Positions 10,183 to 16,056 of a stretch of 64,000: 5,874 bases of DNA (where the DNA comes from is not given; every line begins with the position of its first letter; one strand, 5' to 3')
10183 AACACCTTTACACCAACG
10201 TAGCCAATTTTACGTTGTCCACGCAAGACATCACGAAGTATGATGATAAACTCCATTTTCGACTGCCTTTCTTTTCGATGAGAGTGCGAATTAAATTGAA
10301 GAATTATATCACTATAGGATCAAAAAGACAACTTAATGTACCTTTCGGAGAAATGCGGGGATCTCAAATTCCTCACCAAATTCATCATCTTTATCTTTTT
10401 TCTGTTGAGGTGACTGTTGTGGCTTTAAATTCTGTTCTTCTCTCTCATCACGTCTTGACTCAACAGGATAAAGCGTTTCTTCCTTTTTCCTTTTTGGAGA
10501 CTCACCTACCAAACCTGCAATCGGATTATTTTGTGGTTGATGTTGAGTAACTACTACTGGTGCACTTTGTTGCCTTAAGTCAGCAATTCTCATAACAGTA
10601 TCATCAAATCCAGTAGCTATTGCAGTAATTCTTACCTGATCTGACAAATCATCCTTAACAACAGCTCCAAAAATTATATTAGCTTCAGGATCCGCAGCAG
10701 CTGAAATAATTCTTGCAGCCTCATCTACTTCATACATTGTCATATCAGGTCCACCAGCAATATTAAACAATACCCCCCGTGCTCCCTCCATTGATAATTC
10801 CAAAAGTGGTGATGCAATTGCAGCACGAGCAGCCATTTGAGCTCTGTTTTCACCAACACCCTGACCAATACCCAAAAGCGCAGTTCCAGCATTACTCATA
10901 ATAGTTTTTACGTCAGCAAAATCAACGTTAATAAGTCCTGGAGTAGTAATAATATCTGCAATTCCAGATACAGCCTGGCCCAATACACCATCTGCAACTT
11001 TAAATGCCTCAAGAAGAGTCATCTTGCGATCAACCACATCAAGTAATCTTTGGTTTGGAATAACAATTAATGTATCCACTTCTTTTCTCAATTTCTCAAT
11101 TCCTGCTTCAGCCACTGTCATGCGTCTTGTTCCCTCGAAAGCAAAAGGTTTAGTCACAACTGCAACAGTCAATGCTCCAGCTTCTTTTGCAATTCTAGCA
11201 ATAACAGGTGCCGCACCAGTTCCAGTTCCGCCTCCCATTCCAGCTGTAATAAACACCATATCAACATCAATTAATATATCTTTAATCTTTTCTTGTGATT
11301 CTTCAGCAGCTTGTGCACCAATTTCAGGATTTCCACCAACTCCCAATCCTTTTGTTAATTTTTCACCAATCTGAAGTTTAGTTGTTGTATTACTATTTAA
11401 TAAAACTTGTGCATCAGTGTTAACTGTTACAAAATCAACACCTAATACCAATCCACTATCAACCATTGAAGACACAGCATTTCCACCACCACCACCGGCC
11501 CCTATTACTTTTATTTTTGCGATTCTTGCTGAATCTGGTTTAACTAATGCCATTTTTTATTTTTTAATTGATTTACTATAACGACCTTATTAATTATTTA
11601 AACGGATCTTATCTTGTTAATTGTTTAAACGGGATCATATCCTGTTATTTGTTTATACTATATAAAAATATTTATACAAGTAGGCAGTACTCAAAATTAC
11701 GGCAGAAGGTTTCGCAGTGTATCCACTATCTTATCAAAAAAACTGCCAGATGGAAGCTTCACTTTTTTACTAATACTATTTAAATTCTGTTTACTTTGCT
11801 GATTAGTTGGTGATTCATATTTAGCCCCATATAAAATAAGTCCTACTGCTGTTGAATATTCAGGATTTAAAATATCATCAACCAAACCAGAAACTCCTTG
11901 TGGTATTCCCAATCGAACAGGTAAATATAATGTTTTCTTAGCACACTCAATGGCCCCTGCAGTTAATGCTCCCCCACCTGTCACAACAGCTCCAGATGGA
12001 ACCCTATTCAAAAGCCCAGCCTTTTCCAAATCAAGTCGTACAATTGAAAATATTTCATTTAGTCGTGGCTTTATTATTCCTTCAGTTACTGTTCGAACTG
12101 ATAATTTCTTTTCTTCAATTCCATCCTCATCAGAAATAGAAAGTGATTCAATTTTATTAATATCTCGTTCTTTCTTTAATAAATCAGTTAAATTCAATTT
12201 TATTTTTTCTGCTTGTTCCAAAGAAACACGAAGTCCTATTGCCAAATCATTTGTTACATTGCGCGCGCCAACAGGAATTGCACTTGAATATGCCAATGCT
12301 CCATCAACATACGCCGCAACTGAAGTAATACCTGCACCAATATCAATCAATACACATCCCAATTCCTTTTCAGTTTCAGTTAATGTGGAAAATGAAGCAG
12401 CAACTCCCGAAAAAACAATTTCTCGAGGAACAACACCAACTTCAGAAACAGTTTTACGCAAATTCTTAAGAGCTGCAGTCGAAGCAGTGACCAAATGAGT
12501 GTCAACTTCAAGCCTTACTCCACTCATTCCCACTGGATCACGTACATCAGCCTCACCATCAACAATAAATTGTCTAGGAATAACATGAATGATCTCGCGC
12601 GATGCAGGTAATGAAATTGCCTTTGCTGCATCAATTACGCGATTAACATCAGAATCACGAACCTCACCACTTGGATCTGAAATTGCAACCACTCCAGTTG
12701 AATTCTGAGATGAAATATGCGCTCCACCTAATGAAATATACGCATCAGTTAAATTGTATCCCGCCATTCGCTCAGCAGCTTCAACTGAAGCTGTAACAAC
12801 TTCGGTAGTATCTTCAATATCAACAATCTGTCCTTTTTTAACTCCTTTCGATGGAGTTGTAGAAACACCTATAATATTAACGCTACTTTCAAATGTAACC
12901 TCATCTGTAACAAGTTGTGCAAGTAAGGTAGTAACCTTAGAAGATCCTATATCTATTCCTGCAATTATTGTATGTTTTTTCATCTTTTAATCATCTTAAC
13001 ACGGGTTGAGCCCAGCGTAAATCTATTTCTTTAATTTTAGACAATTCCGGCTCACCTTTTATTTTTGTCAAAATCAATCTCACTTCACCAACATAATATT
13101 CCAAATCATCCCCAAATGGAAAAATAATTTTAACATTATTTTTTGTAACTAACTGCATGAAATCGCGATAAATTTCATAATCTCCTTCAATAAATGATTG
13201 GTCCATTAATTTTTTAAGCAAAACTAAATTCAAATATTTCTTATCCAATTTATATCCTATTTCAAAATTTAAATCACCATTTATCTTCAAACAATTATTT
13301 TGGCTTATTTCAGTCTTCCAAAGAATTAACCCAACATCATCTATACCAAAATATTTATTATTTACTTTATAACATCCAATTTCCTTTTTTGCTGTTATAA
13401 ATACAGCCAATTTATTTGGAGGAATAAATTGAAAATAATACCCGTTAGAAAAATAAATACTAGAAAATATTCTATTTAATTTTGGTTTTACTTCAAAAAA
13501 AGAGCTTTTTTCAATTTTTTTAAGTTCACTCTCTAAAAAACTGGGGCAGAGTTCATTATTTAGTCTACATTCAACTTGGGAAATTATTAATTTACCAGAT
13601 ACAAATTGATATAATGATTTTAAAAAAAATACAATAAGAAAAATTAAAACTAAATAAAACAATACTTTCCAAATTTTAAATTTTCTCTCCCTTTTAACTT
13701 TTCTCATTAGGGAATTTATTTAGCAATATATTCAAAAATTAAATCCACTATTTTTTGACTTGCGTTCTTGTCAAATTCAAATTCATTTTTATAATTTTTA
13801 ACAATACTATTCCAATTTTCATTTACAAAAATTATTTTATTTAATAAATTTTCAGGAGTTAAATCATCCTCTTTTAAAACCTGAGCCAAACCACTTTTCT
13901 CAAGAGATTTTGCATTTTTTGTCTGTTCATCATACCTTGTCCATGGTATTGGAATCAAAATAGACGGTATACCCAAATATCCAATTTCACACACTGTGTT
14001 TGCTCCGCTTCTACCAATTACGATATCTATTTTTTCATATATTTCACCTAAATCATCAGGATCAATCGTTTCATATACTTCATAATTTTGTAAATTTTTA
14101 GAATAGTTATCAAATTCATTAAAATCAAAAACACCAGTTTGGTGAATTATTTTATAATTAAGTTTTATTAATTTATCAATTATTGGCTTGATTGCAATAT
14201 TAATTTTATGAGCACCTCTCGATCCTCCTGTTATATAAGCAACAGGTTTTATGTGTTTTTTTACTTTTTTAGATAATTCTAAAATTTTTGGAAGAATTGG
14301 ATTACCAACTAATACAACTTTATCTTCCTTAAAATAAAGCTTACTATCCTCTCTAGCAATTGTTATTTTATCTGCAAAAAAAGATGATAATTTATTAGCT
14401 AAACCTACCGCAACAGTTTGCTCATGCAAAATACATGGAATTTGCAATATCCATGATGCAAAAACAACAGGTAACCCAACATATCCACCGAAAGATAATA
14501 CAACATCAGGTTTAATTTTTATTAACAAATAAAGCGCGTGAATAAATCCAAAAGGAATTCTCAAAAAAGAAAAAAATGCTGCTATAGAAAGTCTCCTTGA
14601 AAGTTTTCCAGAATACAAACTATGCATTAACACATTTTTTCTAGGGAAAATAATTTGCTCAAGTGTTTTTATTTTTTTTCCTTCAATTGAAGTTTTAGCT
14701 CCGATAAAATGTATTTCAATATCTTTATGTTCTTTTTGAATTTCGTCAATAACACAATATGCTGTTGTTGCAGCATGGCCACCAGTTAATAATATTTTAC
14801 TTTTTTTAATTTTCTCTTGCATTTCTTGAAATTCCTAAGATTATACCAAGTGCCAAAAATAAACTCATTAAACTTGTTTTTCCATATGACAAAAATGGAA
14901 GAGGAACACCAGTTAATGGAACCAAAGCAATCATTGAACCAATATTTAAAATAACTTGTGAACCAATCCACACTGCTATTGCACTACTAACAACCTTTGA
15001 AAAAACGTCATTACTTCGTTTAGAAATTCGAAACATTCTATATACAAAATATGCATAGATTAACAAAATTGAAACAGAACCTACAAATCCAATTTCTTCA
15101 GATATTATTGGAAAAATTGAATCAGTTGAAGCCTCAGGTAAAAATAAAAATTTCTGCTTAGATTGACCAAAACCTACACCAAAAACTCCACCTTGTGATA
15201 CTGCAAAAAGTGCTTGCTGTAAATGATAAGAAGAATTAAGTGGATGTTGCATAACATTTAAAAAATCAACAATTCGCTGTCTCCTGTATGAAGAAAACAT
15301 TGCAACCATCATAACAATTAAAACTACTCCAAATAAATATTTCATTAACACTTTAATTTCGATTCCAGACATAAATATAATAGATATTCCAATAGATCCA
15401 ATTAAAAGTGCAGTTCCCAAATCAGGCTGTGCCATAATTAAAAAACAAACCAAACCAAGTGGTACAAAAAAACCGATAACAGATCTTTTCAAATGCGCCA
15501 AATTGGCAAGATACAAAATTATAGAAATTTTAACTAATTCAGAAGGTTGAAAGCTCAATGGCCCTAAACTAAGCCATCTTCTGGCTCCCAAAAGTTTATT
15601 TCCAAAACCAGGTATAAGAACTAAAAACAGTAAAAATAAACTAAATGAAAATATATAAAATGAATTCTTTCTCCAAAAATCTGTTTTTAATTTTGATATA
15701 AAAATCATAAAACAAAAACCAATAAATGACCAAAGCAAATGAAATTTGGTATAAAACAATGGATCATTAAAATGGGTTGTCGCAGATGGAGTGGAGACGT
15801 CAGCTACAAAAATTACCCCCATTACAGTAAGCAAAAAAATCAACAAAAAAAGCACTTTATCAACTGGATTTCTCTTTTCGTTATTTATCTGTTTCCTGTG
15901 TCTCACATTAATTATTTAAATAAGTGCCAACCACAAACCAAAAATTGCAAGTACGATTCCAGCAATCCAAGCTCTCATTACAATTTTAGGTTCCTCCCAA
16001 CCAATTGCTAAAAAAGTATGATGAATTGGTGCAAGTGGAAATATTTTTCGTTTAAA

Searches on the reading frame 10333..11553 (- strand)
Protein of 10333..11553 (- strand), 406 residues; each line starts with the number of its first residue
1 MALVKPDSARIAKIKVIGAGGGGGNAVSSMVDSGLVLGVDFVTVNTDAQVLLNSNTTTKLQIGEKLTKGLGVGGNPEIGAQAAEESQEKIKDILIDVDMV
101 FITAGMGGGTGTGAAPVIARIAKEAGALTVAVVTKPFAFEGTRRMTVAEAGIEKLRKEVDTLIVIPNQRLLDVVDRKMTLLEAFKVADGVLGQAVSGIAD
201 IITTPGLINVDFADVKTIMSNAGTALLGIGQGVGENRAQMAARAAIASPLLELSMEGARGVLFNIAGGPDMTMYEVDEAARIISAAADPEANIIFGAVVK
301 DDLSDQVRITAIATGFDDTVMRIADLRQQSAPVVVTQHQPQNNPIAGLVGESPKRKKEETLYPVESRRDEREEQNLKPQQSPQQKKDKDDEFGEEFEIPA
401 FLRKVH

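Call 107: search_protein_families(library=pfam, proteins=[window:10333-11553:-], max_evalue=0.001)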
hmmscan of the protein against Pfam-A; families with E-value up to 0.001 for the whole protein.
window:10333-11553:- (406 aa): 2 families
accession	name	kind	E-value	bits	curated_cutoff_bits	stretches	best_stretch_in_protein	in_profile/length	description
PF00091.31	Tubulin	-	1.2e-50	172.8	33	1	13-174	1-189/190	Tubulin/FtsZ family, GTPase domain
PF12327.13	FtsZ_C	-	2.5e-34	117.9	27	1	223-317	1-95/95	FtsZ family, C-terminal domain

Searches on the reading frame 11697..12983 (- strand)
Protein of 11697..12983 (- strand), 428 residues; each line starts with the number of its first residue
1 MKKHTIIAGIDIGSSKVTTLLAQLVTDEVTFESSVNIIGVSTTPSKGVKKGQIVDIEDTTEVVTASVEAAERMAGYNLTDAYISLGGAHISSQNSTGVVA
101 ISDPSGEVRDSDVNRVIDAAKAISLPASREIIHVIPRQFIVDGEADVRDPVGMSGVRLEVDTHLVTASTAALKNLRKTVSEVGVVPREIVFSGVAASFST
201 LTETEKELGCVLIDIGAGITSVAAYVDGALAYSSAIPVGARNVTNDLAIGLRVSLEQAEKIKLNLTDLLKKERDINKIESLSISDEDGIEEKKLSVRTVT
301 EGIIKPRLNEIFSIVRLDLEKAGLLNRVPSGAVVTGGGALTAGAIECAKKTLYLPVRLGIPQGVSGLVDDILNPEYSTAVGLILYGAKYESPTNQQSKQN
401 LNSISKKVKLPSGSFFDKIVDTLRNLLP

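Call 68: search_protein_families(library=pfam, proteins=[window:11697-12983:-], max_evalue=0.001)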
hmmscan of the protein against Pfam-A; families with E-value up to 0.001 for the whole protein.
window:11697-12983:- (428 aa): 4 families
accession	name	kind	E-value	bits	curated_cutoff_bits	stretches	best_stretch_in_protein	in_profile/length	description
PF14450.12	FtsA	-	1.6e-35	122.6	31.8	2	211-381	1-127/127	Cell division protein FtsA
PF02491.25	SHS2_FTSA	-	1.2e-31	109.3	25.4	1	87-166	1-79/79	SHS2 domain inserted in FTSA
PF06723.19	MreB_Mbl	-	1.8e-06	27.5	27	1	177-358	114-303/327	MreB/Mbl protein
PF11104.14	PilM_2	-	2.6e-05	23.8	27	0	197-264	169-236/340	Type IV pilus assembly protein PilM;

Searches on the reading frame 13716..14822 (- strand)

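Call 68: search_protein_families(library=pfam, proteins=[window:13716-14822:-], max_evalue=0.001)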
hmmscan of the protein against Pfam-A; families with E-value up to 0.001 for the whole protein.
window:13716-14822:- (368 aa): 3 families
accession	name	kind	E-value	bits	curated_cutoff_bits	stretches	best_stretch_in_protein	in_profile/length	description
PF04101.22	Glyco_tran_28_C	-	6.1e-31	108.1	22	1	195-352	2-160/166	Glycosyltransferase family 28 C-terminal domain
PF03033.26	Glyco_transf_28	-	1.4e-18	67.7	26.2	1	13-154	8-138/139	Glycosyltransferase family 28 N-terminal domain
PF08660.17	Alg14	-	4.8e-05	23.9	27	1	13-137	7-126/171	Oligosaccharide biosynthesis protein Alg14 like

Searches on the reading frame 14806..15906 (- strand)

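Call 68: search_protein_families(library=pfam, proteins=[window:14806-15906:-], max_evalue=0.001)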
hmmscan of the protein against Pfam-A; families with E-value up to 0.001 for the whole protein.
window:14806-15906:- (366 aa): 1 family
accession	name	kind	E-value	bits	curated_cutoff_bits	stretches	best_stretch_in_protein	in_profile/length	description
PF01098.24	FTSW_RODA_SPOVE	-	4.9e-92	309.1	26.4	1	18-364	3-355/356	Cell cycle protein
